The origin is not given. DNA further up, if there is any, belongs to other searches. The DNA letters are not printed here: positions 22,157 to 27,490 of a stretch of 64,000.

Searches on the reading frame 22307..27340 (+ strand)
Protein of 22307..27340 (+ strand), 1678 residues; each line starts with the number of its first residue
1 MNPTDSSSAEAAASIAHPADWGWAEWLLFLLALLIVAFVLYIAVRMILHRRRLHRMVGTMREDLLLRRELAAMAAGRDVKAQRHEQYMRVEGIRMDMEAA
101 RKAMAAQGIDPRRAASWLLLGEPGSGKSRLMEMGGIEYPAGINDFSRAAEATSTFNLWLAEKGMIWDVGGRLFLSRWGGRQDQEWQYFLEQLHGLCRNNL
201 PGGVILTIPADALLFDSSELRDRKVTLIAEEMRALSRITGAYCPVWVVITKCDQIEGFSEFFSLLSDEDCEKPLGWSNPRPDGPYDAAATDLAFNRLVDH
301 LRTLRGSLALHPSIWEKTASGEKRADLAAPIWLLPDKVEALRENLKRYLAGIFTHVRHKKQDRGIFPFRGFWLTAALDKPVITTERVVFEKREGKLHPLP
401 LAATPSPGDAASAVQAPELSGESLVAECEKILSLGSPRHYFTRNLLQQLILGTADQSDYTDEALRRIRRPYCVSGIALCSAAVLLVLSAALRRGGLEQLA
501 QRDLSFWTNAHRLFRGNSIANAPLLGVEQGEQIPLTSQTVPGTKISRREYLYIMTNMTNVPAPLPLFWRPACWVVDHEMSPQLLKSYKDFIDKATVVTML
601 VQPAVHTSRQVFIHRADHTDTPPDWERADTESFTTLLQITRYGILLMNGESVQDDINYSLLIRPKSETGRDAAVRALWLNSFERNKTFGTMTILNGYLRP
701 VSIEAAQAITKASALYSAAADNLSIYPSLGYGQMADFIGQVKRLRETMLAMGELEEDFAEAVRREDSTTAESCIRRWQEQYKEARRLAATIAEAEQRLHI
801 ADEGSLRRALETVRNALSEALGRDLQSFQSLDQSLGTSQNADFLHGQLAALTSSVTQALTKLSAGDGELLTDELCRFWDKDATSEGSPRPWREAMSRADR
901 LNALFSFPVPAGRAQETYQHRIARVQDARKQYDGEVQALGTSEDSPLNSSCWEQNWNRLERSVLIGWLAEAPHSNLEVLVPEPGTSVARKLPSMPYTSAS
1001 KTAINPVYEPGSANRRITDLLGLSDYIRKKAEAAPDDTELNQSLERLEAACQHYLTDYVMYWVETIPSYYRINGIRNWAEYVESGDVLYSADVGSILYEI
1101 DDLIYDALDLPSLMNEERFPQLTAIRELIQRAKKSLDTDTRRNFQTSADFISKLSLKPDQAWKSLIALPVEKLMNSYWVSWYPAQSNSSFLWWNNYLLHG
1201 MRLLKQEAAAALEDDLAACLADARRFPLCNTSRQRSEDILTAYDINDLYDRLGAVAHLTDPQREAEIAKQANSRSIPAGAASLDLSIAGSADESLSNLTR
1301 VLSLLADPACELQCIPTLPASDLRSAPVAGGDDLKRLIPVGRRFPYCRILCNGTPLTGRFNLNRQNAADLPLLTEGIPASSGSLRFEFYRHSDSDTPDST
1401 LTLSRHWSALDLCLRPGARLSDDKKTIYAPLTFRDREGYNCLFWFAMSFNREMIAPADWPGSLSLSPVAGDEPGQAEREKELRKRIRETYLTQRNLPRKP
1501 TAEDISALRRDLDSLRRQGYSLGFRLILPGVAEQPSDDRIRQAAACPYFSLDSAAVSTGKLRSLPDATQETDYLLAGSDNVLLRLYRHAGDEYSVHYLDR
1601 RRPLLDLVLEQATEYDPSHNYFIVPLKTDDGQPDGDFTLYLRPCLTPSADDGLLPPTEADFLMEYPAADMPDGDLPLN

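Call 13: search_protein_families(library=pfam, proteins=[window:22307-27340:+], max_evalue=0.001)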
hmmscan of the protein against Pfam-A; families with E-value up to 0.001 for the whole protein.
window:22307-27340:+ (1678 aa): 1 family
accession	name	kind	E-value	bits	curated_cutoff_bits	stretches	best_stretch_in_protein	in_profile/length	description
PF14331.11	IcmF-related_N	-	4.4e-29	102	25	1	181-469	4-250/259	IcmF-related N-terminal domain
